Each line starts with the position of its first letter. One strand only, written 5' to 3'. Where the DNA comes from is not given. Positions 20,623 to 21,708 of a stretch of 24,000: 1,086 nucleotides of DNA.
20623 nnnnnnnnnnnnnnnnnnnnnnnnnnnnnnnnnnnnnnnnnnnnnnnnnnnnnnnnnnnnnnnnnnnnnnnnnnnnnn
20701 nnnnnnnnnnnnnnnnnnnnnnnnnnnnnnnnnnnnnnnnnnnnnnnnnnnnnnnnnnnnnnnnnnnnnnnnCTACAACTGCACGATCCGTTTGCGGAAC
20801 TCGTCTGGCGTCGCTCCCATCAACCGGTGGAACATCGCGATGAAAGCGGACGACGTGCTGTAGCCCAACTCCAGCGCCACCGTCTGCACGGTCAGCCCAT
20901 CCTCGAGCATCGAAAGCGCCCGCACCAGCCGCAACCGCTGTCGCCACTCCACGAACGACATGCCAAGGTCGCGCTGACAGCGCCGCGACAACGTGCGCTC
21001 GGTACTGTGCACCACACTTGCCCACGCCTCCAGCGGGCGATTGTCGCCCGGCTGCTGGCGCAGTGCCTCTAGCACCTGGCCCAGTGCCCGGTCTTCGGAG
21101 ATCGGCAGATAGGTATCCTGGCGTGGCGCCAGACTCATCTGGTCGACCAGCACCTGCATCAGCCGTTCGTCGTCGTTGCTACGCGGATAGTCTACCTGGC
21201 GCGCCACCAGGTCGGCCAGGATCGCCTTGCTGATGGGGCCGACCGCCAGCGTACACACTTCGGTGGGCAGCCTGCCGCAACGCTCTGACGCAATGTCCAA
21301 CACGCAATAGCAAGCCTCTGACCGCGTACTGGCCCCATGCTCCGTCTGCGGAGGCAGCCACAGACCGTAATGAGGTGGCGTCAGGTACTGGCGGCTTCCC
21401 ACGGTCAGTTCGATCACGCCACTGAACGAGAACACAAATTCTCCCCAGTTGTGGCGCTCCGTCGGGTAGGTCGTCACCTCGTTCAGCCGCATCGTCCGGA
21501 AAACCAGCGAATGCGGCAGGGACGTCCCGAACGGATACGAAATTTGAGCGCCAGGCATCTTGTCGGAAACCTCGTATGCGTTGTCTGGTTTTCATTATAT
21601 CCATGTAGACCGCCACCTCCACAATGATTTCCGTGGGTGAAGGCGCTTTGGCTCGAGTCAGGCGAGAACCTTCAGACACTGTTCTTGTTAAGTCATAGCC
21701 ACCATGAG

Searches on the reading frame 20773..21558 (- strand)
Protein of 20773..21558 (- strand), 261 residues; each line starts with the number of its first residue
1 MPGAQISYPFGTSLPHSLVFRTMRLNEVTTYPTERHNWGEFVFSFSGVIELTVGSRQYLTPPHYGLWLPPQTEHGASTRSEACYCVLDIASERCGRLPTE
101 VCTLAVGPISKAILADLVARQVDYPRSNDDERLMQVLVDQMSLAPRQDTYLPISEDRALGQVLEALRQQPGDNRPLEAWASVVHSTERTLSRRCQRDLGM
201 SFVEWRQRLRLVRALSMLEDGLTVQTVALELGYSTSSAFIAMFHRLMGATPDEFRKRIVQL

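Call 16: search_protein_families(library=pfam, proteins=[window:20773-21558:-], max_evalue=0.001)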
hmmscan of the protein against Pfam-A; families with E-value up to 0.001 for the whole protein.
window:20773-21558:- (261 aa): 2 families
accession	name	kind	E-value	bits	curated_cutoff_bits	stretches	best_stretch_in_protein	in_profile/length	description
PF12833.13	HTH_18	-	1.3e-23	83.6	33.6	1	179-257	1-80/80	Helix-turn-helix domain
PF00165.29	HTH_AraC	-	7.1e-06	26.5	26.6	0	220-256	7-42/42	Bacterial regulatory helix-turn-helix proteins, AraC family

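Call 48: find_homologous_proteins(query=window:20773-21558:-, max_evalue=1e-40)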
Query window:20773-21558:- (261 aa): 1130 proteins with E <= 1e-40 among 2180 candidates; the best 120 are listed.
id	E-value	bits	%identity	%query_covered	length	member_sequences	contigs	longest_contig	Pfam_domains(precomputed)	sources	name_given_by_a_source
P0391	1.5e-159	547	94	100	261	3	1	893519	PF12833.14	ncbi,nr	ncbi:AraC family transcriptional regulator [Trinickia dinghuensis]|nr:helix-turn-helix transcription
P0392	6.1e-157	539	92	98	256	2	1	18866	PF12833.14,PF00165.30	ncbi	-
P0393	4.7e-156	536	91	100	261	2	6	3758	PF12833.14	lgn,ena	-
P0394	2.0e-153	527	90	100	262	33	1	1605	PF12833.14,PF00165.30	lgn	-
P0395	2.4e-148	510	87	100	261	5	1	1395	PF12833.14,PF00165.30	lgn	-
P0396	3.8e-147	507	84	100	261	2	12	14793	PF12833.14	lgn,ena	-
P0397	1.4e-145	501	93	92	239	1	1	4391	PF12833.14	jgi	-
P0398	7.3e-139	479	82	97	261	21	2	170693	PF12833.14,PF02311.26,PF00165.30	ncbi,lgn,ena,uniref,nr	ncbi:AraC family transcriptional regulator [Pseudomonas putida]|uniref:AraC family transcriptional r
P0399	1.4e-134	465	76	99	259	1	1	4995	PF12833.14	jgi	jgi:AraC-like DNA-binding protein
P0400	1.2e-133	462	78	100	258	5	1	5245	PF12833.14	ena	-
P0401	5.1e-132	457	80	93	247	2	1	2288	PF12833.14,PF00165.30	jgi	jgi:AraC-like DNA-binding protein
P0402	1.3e-124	433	82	91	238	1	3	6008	PF12833.14,PF02311.26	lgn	-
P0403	1.8e-112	393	69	95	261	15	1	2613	PF12833.14,PF02311.26,PF00165.30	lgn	-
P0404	4.9e-112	392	67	99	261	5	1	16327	PF12833.14,PF00165.30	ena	-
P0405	1.6e-110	387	68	95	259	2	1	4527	PF12833.14,PF02311.26,PF00165.30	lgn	-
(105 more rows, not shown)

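Call 49: find_encoding_contigs(protein=P0392, flank=10000, max_places=3)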
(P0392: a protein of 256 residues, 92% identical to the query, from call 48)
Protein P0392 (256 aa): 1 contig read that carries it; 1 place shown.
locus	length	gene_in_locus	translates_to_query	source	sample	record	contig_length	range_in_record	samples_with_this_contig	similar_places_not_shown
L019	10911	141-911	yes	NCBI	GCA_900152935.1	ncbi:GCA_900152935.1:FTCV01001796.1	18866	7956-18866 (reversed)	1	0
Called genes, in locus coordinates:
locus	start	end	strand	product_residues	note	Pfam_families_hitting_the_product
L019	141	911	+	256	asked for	PF00165:HTH_AraC (faint), PF12833:HTH_18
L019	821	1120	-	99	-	PF00126:HTH_1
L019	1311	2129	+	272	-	PF00378:ECH_1, PF16113:ECH_2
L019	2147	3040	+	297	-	PF05448:AXE1 (faint), PF06500:FrsA-like (weak), PF01738:DLH, PF02129:Peptidase_S15, PF20434:BD-FAE, PF00561:Abhydrolase_1, PF12146:Hydrolase_4, PF00326:Peptidase_S9 (weak), +2 more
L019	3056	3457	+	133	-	PF01361:Tautomerase (weak), PF14552:Tautomerase_2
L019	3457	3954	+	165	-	PF02775:TPP_enzyme_C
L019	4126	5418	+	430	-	PF02133:Transp_cyt_pur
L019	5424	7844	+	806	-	PF00512:HisKA, PF02518:HATPase_c, PF00072:Response_reg, PF01627:Hpt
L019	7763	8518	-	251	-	PF00072:Response_reg, PF00486:Trans_reg_C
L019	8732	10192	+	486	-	PF01425:Amidase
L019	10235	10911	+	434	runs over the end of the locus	PF02133:Transp_cyt_pur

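Call 50: find_encoding_contigs(protein=P0391, flank=10000, max_places=3)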
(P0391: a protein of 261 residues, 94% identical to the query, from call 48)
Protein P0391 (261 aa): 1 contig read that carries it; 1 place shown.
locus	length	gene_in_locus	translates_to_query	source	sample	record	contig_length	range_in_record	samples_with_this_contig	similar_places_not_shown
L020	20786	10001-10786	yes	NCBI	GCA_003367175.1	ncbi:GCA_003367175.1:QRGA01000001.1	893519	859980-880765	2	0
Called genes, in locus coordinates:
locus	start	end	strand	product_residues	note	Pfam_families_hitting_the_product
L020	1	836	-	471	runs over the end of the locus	PF00083:Sugar_tr (faint), PF07690:MFS_1, PF13347:MFS_2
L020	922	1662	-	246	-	-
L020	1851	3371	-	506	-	-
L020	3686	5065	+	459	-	PF07992:Pyr_redox_2, PF13450:NAD_binding_8 (faint), PF13738:Pyr_redox_3, PF00070:Pyr_redox, PF02852:Pyr_redox_dim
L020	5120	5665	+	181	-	-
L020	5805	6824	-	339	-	PF00561:Abhydrolase_1, PF12146:Hydrolase_4, PF12697:Abhydrolase_6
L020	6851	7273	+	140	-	PF02082:Rrf2, PF03444:WHD_HrcA (weak), PF13545:HTH_Crp_2 (weak)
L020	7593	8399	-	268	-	PF05066:HARE-HTH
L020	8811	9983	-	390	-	PF00291:PALP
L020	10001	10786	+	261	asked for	PF12833:HTH_18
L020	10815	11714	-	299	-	PF05708:Peptidase_C92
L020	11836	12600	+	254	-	PF13560:HTH_31 (weak), PF13443:HTH_26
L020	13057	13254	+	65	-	-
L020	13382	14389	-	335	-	PF12625:Arabinose_bd, PF00165:HTH_AraC (faint), PF12833:HTH_18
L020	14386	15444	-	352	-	PF01073:3Beta_HSD, PF01370:Epimerase, PF05368:NmrA (weak), PF07993:NAD_binding_4, PF16363:GDP_Man_Dehyd, PF13460:NAD_binding_10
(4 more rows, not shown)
